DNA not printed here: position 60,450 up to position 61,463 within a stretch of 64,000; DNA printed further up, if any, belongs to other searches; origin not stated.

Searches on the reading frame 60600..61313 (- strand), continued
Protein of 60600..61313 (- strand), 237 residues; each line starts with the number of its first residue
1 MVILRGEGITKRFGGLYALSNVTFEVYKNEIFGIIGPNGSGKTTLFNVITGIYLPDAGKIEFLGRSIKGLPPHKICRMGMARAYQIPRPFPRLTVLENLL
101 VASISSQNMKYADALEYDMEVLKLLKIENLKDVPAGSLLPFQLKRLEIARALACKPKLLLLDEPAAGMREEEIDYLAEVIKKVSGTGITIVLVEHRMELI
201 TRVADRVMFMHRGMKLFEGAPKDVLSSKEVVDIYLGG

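Call 45: search_dna_similar(query=L001:3498-6095:-, collection=plasmids, mode=protein, max_evalue=1e-50, max_rows=25)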
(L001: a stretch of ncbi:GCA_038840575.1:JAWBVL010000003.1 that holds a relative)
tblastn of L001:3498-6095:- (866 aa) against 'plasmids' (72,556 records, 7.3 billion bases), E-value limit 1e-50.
Records with a match: 19; places in all: 20; records where one place covers at least 80% of the query: 10.
Best place of each record, by identity: <60% 19.
By first word of the organism name: Rhizobium 9; Burkholderia 2; Paraburkholderia 2; Pararhizobium 1; Agrobacterium 1; Sinorhizobium 1; Ensifer 1; Salipiger 1; Cupriavidus 1.
By predicted mobility (MOB-suite, as given by PLSDB): non-mobilizable 11; conjugative 6; mobilizable 2.
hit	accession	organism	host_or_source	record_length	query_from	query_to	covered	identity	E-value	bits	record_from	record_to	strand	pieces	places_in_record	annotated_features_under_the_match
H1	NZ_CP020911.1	Rhizobium etli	Phaseolus vulgaris,cell culture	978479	76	845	89%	28.5%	4e-60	230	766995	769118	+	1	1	molybdopterin guanine dinucleotide-containing S/N-oxide reductase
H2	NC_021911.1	Rhizobium etli bv. mimosae str. Mim1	Mimosa affinis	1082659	76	845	89%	28.5%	4e-60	230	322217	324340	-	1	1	record has no annotation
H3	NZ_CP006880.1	Rhizobium gallicum bv. gallicum R602sp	Phaseolus vulgaris,whole ...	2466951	76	845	89%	27.9%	3e-58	225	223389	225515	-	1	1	record has no annotation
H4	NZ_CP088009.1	Rhizobium sp. T136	Melilotus albus,Cell culture,root nodule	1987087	76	845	89%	27.8%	3e-60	231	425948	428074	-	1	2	none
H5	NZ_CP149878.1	Rhizobium sp. T1473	Medicago sativa,Cell Culture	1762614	76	845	89%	27.8%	3e-60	231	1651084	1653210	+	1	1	none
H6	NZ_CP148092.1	Rhizobium sp. T1470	Medicago sativa,cell culture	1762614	76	845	89%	27.8%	3e-60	231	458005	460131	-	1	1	none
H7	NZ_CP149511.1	Pararhizobium sp. A13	Aeschynomene indica,cell ...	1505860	85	845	88%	28.0%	8e-58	224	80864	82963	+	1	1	none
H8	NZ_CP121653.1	Rhizobium sp. CB3171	Calliandra calothyrsus,cell culture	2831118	97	845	86%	28.2%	5e-56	218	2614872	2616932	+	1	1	record has no annotation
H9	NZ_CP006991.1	Rhizobium etli bv. mimosae str. IE4771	Phaseolus vulgaris,whole organism,nodule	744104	97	837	86%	28.4%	4e-58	224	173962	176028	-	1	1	molybdopterin-dependent oxidoreductase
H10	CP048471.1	Agrobacterium tumefaciens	walnut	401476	76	845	89%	26.9%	3e-55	216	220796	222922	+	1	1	molybdopterin-dependent oxidoreductase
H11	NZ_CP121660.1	Sinorhizobium terangae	Desmanthus virgatus,cell culture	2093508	23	571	63%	36.8%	2e-88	316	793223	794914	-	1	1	none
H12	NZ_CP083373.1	Ensifer canadensis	Melilotus albus,Cell Culture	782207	23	571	63%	36.8%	4e-88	315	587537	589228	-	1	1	molybdopterin-dependent oxidoreductase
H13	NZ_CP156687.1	Burkholderia stagnalis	Bacterial cells,soils collected in ...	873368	23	571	63%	36.4%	3e-86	309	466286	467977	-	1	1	molybdopterin-dependent oxidoreductase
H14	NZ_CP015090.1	Salipiger abyssi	single cell,marine seawater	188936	23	574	64%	36.0%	5e-80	291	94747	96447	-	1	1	molybdopterin-dependent oxidoreductase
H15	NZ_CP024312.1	Rhizobium sp. NXC24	Phaseolus vulgaris,cell culture,plant ...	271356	97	784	79%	28.6%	8e-56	218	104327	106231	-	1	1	molybdopterin-dependent oxidoreductase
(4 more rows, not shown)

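Call 54: search_protein_families(library=pfam, proteins=[L011:3979-6078:-, L011:6657-7514:+, L011:8052-9101:+, L011:9116-9811:+, L011:13858-14760:+, L011:14595-15542:+, L011:15646-16878:-, L011:17408-18205:+, L011:18282-19430:+, L011:19513-20724:-], max_evalue=0.0001)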
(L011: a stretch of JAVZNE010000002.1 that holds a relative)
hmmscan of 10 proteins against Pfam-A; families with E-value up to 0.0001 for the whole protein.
L011:3979-6078:- (699 aa): 3 families
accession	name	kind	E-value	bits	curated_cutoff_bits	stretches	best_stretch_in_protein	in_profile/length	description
PF00384.28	Molybdopterin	-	2.1e-56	191.9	24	1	67-489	1-353/353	Molybdopterin oxidoreductase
PF01568.27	Molydop_binding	-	2.1e-22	79.6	26.8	1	576-692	1-109/110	Molydopterin dinucleotide binding domain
PF04879.21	Molybdop_Fe4S4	-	5.3e-14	52.4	22.7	1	11-61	2-52/55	Molybdopterin oxidoreductase Fe4S4 domain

L011:6657-7514:+ (285 aa): 1 family
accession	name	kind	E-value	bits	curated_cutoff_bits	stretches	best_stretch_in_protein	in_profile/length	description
PF02754.22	CCG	-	2.1e-10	41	20.6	1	141-230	2-85/85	Cysteine-rich domain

L011:8052-9101:+ (349 aa): 1 family
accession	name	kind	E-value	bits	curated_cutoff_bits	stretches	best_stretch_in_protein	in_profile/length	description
PF24827.1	AstE_AspA_cat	-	2.6e-15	56.9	25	1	53-194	3-144/192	Succinylglutamate desuccinylase/Aspartoacylase catalytic domain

L011:9116-9811:+ (231 aa): 1 family
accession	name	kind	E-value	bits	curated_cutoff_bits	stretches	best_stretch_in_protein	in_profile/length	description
PF02613.20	Nitrate_red_del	-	3.1e-28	98.9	22.2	1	58-193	5-135/136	Nitrate reductase delta subunit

L011:13858-14760:+ (300 aa): 1 family
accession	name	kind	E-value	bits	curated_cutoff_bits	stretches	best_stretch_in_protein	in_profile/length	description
PF04199.19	Cyclase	-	5.6e-35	121.1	23.1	1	53-205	1-142/142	Putative cyclase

L011:14595-15542:+ (315 aa): 6 families
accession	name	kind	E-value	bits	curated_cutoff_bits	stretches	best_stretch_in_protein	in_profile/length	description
PF13561.12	adh_short_C2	-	4.3e-62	210.2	27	1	79-312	7-236/236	Enoyl-(Acyl carrier protein) reductase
PF00106.31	adh_short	-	1e-53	182.2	26.6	1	69-262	1-191/195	short chain dehydrogenase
PF08659.16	KR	-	1.1e-11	45.4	22.6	1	72-232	4-161/180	KR domain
PF03435.24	Sacchrp_dh_NADP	-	1.5e-07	32.3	25.1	1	72-156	2-78/129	Saccharopine dehydrogenase NADP binding domain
PF23441.1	SDR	-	4.9e-07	29.8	27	1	70-313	9-257/258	SDR-like rossmann domain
PF03807.23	F420_oxidored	-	1.1e-06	29.5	21.6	1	70-123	2-46/94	NADP oxidoreductase coenzyme F420-dependent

L011:15646-16878:- (410 aa): 1 family
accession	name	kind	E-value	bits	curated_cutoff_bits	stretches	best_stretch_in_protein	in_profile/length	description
PF22691.2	Thiolase_C_1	-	1.7e-25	89.9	28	1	280-400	17-135/144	Thiolase C-terminal domain-like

L011:17408-18205:+ (265 aa): 2 families
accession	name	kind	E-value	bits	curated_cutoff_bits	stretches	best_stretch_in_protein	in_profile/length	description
PF00378.25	ECH_1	-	4.5e-74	249.4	27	1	12-264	1-250/251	Enoyl-CoA hydratase/isomerase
PF16113.10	ECH_2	-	4.1e-44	151.9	27.2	2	18-198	2-182/335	Enoyl-CoA hydratase/isomerase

L011:18282-19430:+ (382 aa): 1 family
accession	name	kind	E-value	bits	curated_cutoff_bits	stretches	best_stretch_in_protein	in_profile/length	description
PF02515.22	CoA_transf_3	-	9.1e-125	417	23.3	1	9-372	1-366/366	CoA-transferase family III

L011:19513-20724:- (403 aa): 3 families
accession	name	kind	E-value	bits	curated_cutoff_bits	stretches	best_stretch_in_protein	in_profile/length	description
PF07690.21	MFS_1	-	3.1e-52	178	33.4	2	22-306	2-289/347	Major Facilitator Superfamily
PF06779.20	MFS_4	-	8e-17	62.1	26.3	1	32-395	9-361/364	Uncharacterised MFS-type transporter YbfB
PF00083.30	Sugar_tr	-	1.4e-09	37.8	22.3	1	215-401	3-192/452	Sugar (and other) transporter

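Call 55: search_protein_families(library=pfam, proteins=[L019:3958-6675:+, L019:6846-7418:+, L019:8686-9678:+, L019:13157-14977:+, L019:15029-16144:+, L019:16491-17465:-, L019:17611-18747:-, L019:18792-19580:-, L019:19613-20470:-, L019:20568-22202:-], max_evalue=0.0001)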
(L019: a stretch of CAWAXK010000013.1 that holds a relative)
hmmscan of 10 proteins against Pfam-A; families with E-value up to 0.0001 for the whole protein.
L019:3958-6675:+ (905 aa): 7 families
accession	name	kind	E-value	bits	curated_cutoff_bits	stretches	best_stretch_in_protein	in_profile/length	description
PF00122.25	E1-E2_ATPase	-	1.8e-50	171.4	28.1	1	134-324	4-181/181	E1-E2 ATPase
PF00689.26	Cation_ATPase_C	-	3.6e-43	147.8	27.3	1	723-892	1-171/175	Cation transporting ATPase, C-terminus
PF00702.32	Hydrolase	-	1e-18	68.8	26.4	1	342-653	3-191/191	haloacid dehalogenase-like hydrolase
PF13246.12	Cation_ATPase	-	2.2e-15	56.9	21.7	1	400-483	1-90/91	Cation transport ATPase (P-type)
PF00690.31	Cation_ATPase_N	-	1.2e-13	50.9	20.4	1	25-91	2-68/69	Cation transporter/ATPase, N-terminus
PF12710.13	HAD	-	3.5e-06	28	27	1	551-650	88-189/189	haloacid dehalogenase-like hydrolase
PF08282.18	Hydrolase_3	-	1.1e-05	25.8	20.9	0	625-677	195-246/255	haloacid dehalogenase-like hydrolase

L019:6846-7418:+ (190 aa): 0 families

L019:8686-9678:+ (330 aa): 1 family
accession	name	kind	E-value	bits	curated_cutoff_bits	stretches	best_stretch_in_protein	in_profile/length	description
PF03401.19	TctC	-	2.4e-61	208.1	27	1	57-326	3-273/274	Tripartite tricarboxylate transporter family receptor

L019:13157-14977:+ (606 aa): 8 families
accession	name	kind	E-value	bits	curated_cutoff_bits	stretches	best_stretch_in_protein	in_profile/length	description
PF00890.30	FAD_binding_2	-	2.6e-45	155.8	20.4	2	101-335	1-249/414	FAD binding domain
PF01266.30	DAO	-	1.5e-17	64.6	27.9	1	101-179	1-64/353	FAD dependent oxidoreductase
PF12831.13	FAD_oxidored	-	8.8e-13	48.8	27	1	101-280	1-137/416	FAD dependent oxidoreductase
PF03486.20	HI0933_like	-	3.4e-10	40.2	50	1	101-135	2-36/244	HI0933-like protein Rossmann domain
PF13450.12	NAD_binding_8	-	1.8e-07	31.8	21.9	1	104-137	1-34/68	NAD(P)-binding Rossmann-like domain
PF07992.20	Pyr_redox_2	-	1.8e-06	28.1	26.1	1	100-133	1-35/291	Pyridine nucleotide-disulphide oxidoreductase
PF01946.23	Thi4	-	2e-05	24.4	26.2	1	99-138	17-57/235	Thi4 family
PF01134.28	GIDA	-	9.7e-05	22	22.1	1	101-131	1-31/391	Glucose inhibited division protein A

L019:15029-16144:+ (371 aa): 3 families
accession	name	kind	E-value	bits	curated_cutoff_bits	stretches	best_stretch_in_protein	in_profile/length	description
PF02826.25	2-Hacid_dh_C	-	3.1e-50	170.4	25.1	1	146-339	2-178/178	D-isomer specific 2-hydroxyacid dehydrogenase, NAD binding domain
PF00389.36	2-Hacid_dh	-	5.3e-11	42.8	24.6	1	70-370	28-133/134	D-isomer specific 2-hydroxyacid dehydrogenase, catalytic domain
PF03446.21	NAD_binding_2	-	1.6e-07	31.9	21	1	198-304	1-109/161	NAD binding domain of 6-phosphogluconate dehydrogenase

L019:16491-17465:- (324 aa): 3 families
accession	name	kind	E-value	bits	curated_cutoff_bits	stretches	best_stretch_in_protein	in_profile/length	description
PF07992.20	Pyr_redox_2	-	6.1e-10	39.4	26.1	1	8-120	2-119/291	Pyridine nucleotide-disulphide oxidoreductase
PF01266.30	DAO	-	2.3e-05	24.5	27.9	0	9-40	2-31/353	FAD dependent oxidoreductase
PF01494.25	FAD_binding_3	-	4.6e-05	23.3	22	0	8-47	3-40/349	FAD binding domain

L019:17611-18747:- (378 aa): 5 families
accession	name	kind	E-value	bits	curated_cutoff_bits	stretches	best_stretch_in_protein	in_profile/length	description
PF00441.29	Acyl-CoA_dh_1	-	1.8e-51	174.7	22.4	1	230-376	1-147/150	Acyl-CoA dehydrogenase, C-terminal domain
PF02771.21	Acyl-CoA_dh_N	-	1e-36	126.2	22.9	1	7-118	1-112/113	Acyl-CoA dehydrogenase, N-terminal domain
PF08028.16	Acyl-CoA_dh_2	-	1.6e-26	93.6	22.7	1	246-367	2-133/134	Acyl-CoA dehydrogenase, C-terminal domain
PF02770.24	Acyl-CoA_dh_M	-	2.7e-24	85.6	33.3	1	123-218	1-97/97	Acyl-CoA dehydrogenase, middle domain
PF22924.1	ACOX_C_alpha1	-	7e-07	29.6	27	1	241-378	5-168/169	Acyl-CoA oxidase, C-alpha1 domain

L019:18792-19580:- (262 aa): 4 families
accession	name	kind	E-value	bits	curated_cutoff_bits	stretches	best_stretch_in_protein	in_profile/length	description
PF12697.13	Abhydrolase_6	-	2.4e-17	64.8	26.3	1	33-247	1-211/217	Alpha/beta hydrolase family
PF00561.26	Abhydrolase_1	-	2.5e-15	57.2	25.8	1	31-143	1-111/245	alpha/beta hydrolase fold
PF12146.15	Hydrolase_4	-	1.3e-10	41.4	27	1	33-145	6-119/239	Serine aminopeptidase, S33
PF07859.19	Abhydrolase_3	-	4.3e-05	23.8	25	1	97-241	66-207/210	alpha/beta hydrolase fold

L019:19613-20470:- (285 aa): 2 families
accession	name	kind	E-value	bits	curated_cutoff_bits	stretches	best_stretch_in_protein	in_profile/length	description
PF00378.25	ECH_1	-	2.6e-47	161.7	27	1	46-284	7-250/251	Enoyl-CoA hydratase/isomerase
PF16113.10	ECH_2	-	5.7e-25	88.9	27.2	1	48-222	4-186/335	Enoyl-CoA hydratase/isomerase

L019:20568-22202:- (544 aa): 3 families
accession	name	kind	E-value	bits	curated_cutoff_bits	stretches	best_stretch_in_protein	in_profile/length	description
PF01977.22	UbiD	-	1.2e-63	214.5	23.3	1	149-350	3-204/206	3-octaprenyl-4-hydroxybenzoate carboxy-lyase Rift-related domain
PF20696.2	UbiD_C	-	9.3e-26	90.7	24.2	1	365-495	6-126/127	3-octaprenyl-4-hydroxybenzoate carboxy-lyase C-terminal domain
PF20695.2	UbiD_N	-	9.3e-20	70.9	24.3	1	50-134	1-76/78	3-octaprenyl-4-hydroxybenzoate carboxy-lyase N-terminal domain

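Call 60: search_solved_structures(query=L001:15065-16495:-, max_evalue=1e-20)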
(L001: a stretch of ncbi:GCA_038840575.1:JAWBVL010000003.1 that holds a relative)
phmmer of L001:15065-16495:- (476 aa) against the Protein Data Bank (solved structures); distinct sequences matched with E-value up to 1e-20: 20.
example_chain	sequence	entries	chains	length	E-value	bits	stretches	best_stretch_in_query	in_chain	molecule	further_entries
5o3n_A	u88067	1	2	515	3.2e-89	303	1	9-470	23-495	3,4-dihydroxybenzoate decarboxylase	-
5ny5_A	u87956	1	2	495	3.5e-89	302.9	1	10-470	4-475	3,4-dihydroxybenzoate decarboxylase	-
5o3m_A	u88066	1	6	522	2.8e-88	299.9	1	11-470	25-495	Protocatechuate decarboxylase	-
6h6v_A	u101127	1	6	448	5.9e-61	209.8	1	74-439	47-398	3-polyprenyl-4-hydroxybenzoate decarboxylase and related decarboxylases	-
6h6x_B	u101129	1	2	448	7.9e-60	206.1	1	74-439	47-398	3-polyprenyl-4-hydroxybenzoate decarboxylase and related decarboxylases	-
8pmk_A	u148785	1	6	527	2.8e-33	118.6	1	12-434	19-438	Phthaloyl-CoA decarboxylase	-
8oz5_A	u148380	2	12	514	3.2e-33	118.4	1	13-434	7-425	Phthaloyl-CoA decarboxylase (Pcd)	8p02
5m1c_A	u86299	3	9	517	3.1e-31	111.8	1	10-441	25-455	3-octaprenyl-4-hydroxybenzoate carboxy-lyase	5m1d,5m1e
2idb_A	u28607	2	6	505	3.3e-31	111.7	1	10-441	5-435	3-octaprenyl-4-hydroxybenzoate carboxy-lyase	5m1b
7p9q_A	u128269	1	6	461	4.7e-30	107.9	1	13-438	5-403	AnInD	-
6da6_A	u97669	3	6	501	2.6e-28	102.2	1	9-434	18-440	UbiD-like decarboxylase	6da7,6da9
7ae4_A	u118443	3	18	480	7.3e-28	100.7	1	11-464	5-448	Phenolic acid decarboxylase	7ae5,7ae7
7nf0_A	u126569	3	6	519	2.9e-24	88.8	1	91-439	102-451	Ferulic acid decarboxylase 1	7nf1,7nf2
7abo_C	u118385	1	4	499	5.2e-24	88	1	61-443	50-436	UbiD-like decarboxylase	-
7pda_A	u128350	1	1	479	1e-23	87.1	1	60-436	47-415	UbiD family decarboxylase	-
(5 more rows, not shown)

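Call 69: search_solved_structures(query=L011:14772-15542:+, max_evalue=1e-30)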
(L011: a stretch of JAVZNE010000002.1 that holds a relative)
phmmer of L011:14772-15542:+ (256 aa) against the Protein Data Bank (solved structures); distinct sequences matched with E-value up to 1e-30: 147 (the best 60 are shown).
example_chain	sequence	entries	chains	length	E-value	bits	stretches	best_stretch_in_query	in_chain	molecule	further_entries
1vl8_A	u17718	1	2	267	1.4e-59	204.7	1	1-253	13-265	Gluconate 5-dehydrogenase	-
4jro_A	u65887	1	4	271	5.3e-45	157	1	5-253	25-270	FabG protein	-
2wdz_A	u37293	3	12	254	2.7e-43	151.4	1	4-254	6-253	SHORT-CHAIN DEHYDROGENASE/REDUCTASE | GALACTITOL DEHYDROGENASE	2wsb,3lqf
5u9p_A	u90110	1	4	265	2.8e-43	151.3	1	3-253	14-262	Gluconate 5-dehydrogenase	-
2p68_A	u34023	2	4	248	4.2e-43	150.8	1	6-252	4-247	3-oxoacyl-[acyl-carrier-protein] reductase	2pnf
3imf_A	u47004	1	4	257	3.9e-41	144.3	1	9-252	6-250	Short chain dehydrogenase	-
4ibo_A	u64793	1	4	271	1.1e-40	142.8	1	4-253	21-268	Gluconate dehydrogenase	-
1rwb_A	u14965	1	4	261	1.3e-40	142.6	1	7-254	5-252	Glucose 1-dehydrogenase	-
3uf0_A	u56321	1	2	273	3.3e-40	141.3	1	4-251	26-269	Short-chain dehydrogenase/reductase SDR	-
3awd_A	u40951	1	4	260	3.7e-40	141.1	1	5-254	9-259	Putative polyol dehydrogenase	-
8w0n_A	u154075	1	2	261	3.8e-40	141.1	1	7-254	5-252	IRED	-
3ay6_A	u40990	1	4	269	4.2e-40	140.9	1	7-253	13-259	Glucose 1-dehydrogenase 4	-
3aus_A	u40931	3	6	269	4.2e-40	140.9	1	7-253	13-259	Glucose 1-dehydrogenase 4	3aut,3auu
3ay7_A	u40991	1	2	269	4.2e-40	140.9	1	7-253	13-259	Glucose 1-dehydrogenase 4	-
1gee_A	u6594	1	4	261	4.6e-40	140.8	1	7-254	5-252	GLUCOSE 1-DEHYDROGENASE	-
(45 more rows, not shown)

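Call 77: search_protein_families(library=pfam, proteins=[L001:2620-3489:-, L001:1263-2522:+], max_evalue=0.001)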
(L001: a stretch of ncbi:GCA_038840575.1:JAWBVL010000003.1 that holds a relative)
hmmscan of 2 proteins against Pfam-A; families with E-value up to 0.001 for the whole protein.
L001:2620-3489:- (289 aa): 6 families
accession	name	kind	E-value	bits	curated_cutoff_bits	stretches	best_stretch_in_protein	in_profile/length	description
PF13247.11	Fer4_11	-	1.2e-21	77.1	26.2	1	61-167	2-99/100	4Fe-4S dicluster domain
PF13620.12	CarboxypepD_reg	-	3.6e-11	43.7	32.3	1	201-271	2-70/82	Carboxypeptidase regulatory-like domain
PF12838.12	Fer4_7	-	1.1e-07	32.6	27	0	12-85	1-52/52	4Fe-4S dicluster domain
PF13187.11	Fer4_9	-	1.3e-07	31.9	27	0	68-120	1-51/52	4Fe-4S dicluster domain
PF13237.11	Fer4_10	-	1.1e-05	25.6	25.5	0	94-158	2-52/53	4Fe-4S dicluster domain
PF12797.12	Fer4_2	-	0.00014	22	24.5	1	5-24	2-21/22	4Fe-4S binding domain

L001:1263-2522:+ (419 aa): 2 families
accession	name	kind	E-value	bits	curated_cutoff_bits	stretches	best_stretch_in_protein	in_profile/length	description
PF00557.29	Peptidase_M24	-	4.1e-33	115.4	23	1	176-399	2-208/208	Metallopeptidase family M24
PF01321.24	Creatinase_N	-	4.7e-08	34.1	22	1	19-158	1-117/128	Creatinase/Prolidase N-terminal domain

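Call 84: predict_structure(alignment_id=A3)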
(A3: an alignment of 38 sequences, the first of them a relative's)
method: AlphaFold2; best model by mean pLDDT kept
length: 866 residues; sequences in the alignment: 38
mean_pLDDT: 87.4   pTM: 0.90
mean pLDDT of the five models: 87.4, 87.3, 87.1, 84.5, 84.2
residues with pLDDT >= 90: 523; 70-90: 235; 50-70: 98; < 50: 10
segments of 3 or more residues with pLDDT < 50: 221-228
pLDDT, mean of each block of 10 residues (from residue 1): 77 61 85 83 92 93 68 71 94 93 93 98 96 91 75 87 88 80 90 87 96 77 47 83 92 72 91 97 98 98 98 97 96 98 88 73 93 97 78 80 89 76 70 93 94 84 94 96 83 92 97 89 94 89 83 92 95 96 94 93 95 95 96 95 93 96 94 93 91 93 56 55 80 91 97 96 95 92 82 91 89 89 89 95 87 57 65
secondary structure, 60 per line:
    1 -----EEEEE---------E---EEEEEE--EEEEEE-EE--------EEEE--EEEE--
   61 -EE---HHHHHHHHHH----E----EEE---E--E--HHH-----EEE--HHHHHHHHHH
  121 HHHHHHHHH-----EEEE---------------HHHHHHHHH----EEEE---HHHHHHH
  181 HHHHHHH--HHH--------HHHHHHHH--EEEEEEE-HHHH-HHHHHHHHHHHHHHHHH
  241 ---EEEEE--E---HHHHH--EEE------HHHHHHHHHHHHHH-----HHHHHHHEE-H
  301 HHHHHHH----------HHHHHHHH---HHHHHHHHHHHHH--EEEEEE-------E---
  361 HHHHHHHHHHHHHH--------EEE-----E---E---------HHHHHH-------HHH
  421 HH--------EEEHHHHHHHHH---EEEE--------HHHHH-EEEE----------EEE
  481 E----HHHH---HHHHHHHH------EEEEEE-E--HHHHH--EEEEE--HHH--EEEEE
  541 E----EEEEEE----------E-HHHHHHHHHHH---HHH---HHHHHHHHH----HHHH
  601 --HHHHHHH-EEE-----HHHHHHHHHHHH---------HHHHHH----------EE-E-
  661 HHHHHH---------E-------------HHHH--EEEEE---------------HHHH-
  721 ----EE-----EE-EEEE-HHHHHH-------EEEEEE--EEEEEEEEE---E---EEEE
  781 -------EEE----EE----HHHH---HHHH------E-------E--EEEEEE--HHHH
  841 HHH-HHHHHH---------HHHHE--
elements in order (helices of 4 or more, strands of 3 or more residues): E6-10 E24-29 E32-37 E49-52 E55-58 H67-76 E86-88 E106-108 H111-129 E135-138 H154-162 E167-170 H174-187 H201-208 E211-217 H219-222 H224-240 E244-248 H255-259 E262-264 H271-284 H290-296 H300-307 H318-325 H329-341 E344-349 H361-374 E383-385 H405-410 H418-422 E431-433 H434-442 E446-449 H458-462 E464-467 E478-481 H486-489 H493-500 E507-512 H517-521 E524-528 E536-541 E546-551 H564-574 H584-592 H597-600 H603-609 E611-613 H619-630 H640-645 H661-666 H690-693 E696-700 H716-719 E735-738 H740-745 E753-758 E761-769 E777-780 E788-790 H801-804 H808-811 E829-834 H837-843 H845-850 H860-863

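Call 87: fold_search(model_id=the predicted structure, library=pdb)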
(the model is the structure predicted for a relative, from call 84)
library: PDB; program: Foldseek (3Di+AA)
matches with E <= 10: 1253; with E <= 0.001: 174
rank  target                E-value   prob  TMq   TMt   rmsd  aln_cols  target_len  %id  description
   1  4v4c_A                1.1e-71  1.00  0.82  0.81   4.3       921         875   31  Crystal Structure of Pyrogallol-Phloroglucinol Transhydroxylase from Pelobacter acidigallici (released 2014-07-09)
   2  2dmr                  5.5e-55  1.00  0.76  0.85   4.0       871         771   25  DITHIONITE REDUCED DMSO REDUCTASE FROM RHODOBACTER CAPSULATUS (released 1998-03-18)
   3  7l5i                  6.1e-55  1.00  0.74  0.83   5.1       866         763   24  Crystal Structure of Haemophilus influenzae MtsZ at pH 7.0 (released 2021-04-21)
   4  7l5s                  7.8e-55  1.00  0.74  0.83   5.2       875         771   24  Crystal Structure of Haemophilus influenzae MtsZ at pH 5.5 (released 2021-04-21)
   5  1dms                  8.7e-55  1.00  0.76  0.86   3.9       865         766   24  STRUCTURE OF DMSO REDUCTASE (released 1998-07-01)
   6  1eu1                  2.7e-54  1.00  0.74  0.83   4.3       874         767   24  THE CRYSTAL STRUCTURE OF RHODOBACTER SPHAEROIDES DIMETHYLSULFOXIDE REDUCTASE REVEALS TWO DISTINCT MOLYBDENUM COORDINATIO (released 2000-08-02)
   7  4dmr                  7.7e-54  1.00  0.76  0.84   4.1       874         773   24  REDUCED DMSO REDUCTASE FROM RHODOBACTER CAPSULATUS WITH BOUND DMSO SUBSTRATE (released 1998-03-18)
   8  1h5n_A                8.2e-54  1.00  0.75  0.84   4.3       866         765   25  DMSO REDUCTASE MODIFIED BY THE PRESENCE OF DMS AND AIR (released 2002-05-17)
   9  1e61_C                2.0e-53  1.00  0.75  0.84   4.2       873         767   25  OXIDIZED DMSO REDUCTASE EXPOSED TO HEPES - Structure II BUFFER (released 2000-08-25)
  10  1e61_A                2.3e-53  1.00  0.76  0.86   4.0       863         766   25  OXIDIZED DMSO REDUCTASE EXPOSED TO HEPES - Structure II BUFFER (released 2000-08-25)
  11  9h4t_A                3.5e-53  1.00  0.75  0.82   4.2       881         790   23  Crystal Structure of TorA (released 2025-02-26)
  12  1dmr                  4.5e-53  1.00  0.76  0.84   4.2       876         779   24  OXIDIZED DMSO REDUCTASE FROM RHODOBACTER CAPSULATUS (released 1998-03-18)
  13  1e18                  6.4e-53  1.00  0.77  0.85   4.0       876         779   24  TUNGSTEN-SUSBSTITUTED DMSO REDUCTASE FROM RHODOBACTER CAPSULATUS (released 2000-06-11)
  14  1e60_C                6.4e-53  1.00  0.75  0.83   4.4       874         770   24  OXIDIZED DMSO REDUCTASE EXPOSED TO HEPES - Structure II BUFFER (released 2000-08-25)
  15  1e5v_A                7.2e-53  1.00  0.77  0.86   4.0       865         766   25  OXIDIZED DMSO REDUCTASE EXPOSED TO HEPES BUFFER (released 2000-08-25)
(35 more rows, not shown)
